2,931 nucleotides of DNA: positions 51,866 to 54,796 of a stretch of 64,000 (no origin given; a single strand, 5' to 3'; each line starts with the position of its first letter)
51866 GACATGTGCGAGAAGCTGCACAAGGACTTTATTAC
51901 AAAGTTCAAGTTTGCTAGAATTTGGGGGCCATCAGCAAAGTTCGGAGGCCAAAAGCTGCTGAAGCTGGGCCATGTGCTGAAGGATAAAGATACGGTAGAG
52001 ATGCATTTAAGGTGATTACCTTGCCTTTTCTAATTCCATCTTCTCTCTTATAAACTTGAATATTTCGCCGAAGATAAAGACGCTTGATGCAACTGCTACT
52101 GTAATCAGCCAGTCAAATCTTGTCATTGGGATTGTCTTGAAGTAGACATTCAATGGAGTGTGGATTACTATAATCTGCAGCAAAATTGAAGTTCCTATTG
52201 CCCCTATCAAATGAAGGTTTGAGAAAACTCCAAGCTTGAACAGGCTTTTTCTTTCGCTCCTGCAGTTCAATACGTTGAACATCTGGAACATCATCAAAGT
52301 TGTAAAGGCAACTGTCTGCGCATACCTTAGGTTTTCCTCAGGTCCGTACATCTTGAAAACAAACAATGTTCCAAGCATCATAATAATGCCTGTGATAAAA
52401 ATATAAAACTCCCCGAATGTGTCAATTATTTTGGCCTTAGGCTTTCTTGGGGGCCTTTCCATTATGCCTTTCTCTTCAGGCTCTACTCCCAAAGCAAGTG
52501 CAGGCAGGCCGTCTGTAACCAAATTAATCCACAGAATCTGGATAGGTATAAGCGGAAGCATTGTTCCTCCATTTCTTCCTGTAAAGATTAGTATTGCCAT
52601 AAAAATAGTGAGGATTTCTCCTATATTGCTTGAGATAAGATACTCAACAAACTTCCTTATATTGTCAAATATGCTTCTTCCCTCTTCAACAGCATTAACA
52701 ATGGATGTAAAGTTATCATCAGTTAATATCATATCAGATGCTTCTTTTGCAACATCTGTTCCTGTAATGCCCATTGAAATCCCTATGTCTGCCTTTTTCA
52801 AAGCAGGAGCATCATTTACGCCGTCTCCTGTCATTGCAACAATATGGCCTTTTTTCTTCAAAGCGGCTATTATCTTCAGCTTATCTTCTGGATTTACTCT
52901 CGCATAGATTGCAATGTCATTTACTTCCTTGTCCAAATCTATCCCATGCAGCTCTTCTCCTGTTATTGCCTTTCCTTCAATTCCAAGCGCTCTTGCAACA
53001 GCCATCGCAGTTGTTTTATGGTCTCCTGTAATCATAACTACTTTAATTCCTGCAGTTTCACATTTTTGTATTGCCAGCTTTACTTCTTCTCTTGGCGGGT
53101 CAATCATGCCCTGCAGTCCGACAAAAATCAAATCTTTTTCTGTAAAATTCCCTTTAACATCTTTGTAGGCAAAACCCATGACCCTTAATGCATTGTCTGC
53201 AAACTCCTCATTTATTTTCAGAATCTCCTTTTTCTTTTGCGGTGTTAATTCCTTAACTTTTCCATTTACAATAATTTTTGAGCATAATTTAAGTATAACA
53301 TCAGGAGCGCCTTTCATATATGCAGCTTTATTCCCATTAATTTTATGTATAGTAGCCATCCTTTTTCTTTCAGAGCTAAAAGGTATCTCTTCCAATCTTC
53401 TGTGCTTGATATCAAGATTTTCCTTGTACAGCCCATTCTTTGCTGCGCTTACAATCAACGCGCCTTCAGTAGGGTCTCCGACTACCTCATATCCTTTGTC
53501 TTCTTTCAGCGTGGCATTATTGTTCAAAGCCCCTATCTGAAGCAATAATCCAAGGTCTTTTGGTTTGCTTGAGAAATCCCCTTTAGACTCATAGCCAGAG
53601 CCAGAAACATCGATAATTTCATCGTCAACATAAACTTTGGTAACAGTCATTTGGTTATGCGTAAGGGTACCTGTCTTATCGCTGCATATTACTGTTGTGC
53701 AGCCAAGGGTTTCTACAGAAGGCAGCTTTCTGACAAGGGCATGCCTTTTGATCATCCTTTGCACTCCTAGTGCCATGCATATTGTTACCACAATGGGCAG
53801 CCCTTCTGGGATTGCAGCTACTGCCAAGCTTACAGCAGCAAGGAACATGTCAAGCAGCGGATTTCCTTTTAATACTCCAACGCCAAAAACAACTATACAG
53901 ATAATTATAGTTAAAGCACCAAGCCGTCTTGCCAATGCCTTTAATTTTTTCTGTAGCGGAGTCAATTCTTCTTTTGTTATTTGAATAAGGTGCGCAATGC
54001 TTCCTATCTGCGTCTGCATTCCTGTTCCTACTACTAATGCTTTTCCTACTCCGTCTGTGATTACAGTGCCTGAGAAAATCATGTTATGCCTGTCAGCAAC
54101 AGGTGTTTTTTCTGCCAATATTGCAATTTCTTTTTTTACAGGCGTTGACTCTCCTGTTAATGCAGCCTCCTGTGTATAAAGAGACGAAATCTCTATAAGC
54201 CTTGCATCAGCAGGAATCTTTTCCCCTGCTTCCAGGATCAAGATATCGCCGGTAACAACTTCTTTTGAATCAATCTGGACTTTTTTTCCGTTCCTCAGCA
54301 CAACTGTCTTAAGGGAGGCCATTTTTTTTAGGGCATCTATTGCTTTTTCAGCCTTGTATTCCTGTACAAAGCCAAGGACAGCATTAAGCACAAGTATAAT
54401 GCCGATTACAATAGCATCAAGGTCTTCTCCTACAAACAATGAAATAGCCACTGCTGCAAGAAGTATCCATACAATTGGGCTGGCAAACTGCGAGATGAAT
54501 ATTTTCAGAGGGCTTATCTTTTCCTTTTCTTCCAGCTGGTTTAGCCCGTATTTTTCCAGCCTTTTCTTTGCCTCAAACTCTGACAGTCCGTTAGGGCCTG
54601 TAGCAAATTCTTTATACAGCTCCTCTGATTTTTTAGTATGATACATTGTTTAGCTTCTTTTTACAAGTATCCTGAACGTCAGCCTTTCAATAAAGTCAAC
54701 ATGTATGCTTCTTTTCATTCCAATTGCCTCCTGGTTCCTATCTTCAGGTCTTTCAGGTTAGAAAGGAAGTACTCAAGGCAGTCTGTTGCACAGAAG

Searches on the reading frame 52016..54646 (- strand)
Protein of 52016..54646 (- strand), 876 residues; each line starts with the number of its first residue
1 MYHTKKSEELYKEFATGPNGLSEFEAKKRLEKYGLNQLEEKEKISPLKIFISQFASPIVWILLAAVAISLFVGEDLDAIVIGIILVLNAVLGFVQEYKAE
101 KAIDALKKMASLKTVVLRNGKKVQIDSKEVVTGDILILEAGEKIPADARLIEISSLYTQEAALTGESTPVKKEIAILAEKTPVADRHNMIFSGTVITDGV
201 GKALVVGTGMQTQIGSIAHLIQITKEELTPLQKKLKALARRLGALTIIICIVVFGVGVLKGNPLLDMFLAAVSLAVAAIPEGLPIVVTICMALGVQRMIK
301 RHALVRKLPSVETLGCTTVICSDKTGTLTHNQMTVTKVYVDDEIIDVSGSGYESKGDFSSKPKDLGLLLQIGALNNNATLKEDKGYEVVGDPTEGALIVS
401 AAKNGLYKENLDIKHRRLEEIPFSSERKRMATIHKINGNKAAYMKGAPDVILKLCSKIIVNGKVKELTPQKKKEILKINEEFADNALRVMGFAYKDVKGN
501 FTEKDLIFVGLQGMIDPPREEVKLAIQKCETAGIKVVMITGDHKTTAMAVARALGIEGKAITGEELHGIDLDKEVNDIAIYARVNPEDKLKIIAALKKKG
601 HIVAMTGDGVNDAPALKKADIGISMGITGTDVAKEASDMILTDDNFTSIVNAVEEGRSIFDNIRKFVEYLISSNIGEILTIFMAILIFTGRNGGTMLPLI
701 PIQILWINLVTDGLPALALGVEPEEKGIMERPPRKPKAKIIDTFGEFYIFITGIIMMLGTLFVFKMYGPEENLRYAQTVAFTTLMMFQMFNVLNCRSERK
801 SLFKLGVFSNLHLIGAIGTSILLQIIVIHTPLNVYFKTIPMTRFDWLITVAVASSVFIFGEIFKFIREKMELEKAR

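Call 21: search_protein_families(library=ncbifam, proteins=[window:52016-54646:-], max_evalue=1e-10)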
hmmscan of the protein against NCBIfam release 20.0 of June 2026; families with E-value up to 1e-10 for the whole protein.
window:52016-54646:- (876 aa): 19 families
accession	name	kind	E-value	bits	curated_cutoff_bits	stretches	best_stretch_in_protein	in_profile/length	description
TIGR01522.1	ATPase-IIA2_Ca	equivalog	9.7e-236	784.5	798.3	1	18-869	21-852/854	calcium-transporting P-type ATPase, PMR1-type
TIGR01116.1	ATPase-IIA1_Ca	equivalog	1.3e-224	747.8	703.4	1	51-866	2-797/799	calcium-translocating P-type ATPase, SERCA-type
TIGR01523.1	ATPase-IID_K-Na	equivalog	8.7e-163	543.3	645.05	3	368-768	433-860/997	potassium/sodium efflux P-type ATPase, fungal-type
TIGR01517.1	ATPase-IIB_Ca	equivalog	7.7e-157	524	507.05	1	19-866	54-879/882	calcium-translocating P-type ATPase, PMCA-type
TIGR01106.1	ATPase-IIC_X-K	subfamily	3.4e-148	495.3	946.1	2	3-557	18-608/997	Na,H/K antiporter P-type ATPase subunit alpha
TIGR01647.1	ATPase-IIIA_H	equivalog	1.2e-135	453.6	615.5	2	20-340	1-309/755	plasma-membrane proton-efflux P-type ATPase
TIGR01524.1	ATPase-IIIB_Mg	equivalog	5.2e-124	415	610.75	1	6-854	19-849/867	magnesium-translocating P-type ATPase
NF011702.0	PRK15122.1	subfamily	1.1e-108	364.4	975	1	5-854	34-888/907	magnesium-translocating P-type ATPase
TIGR01494.1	ATPase_P-type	subfamily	1.1e-106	357.1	62.3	4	577-687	362-466/478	HAD-IC family P-type ATPase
TIGR01525.1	ATPase-IB_hvy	subfamily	4.6e-72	243.7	346.25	2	63-343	6-274/560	heavy metal translocating P-type ATPase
TIGR01657.1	P-ATPase-V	hypoth_equivalog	4.8e-72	242.9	618.25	2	8-556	127-697/1055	ATP13A2 family polyamine export P-type ATPase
TIGR01512.1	ATPase-IB2_Cd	subfamily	2e-55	188.4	313.5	2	62-339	5-256/494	cadmium family heavy metal-translocating P-type ATPase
TIGR01511.1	ATPase-IB1_Cu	subfamily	2e-50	172.2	397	2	473-689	324-512/542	copper-translocating P-type ATPase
NF008262.1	PRK11033.1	equivalog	6.9e-46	157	1005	2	504-667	546-685/731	zinc/cadmium/mercury/lead-transporting ATPase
NF033775.1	P_type_ZntA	exception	1.2e-37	129.6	1240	2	508-668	551-687/732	Zn(II)/Cd(II)/Pb(II) translocating P-type ATPase ZntA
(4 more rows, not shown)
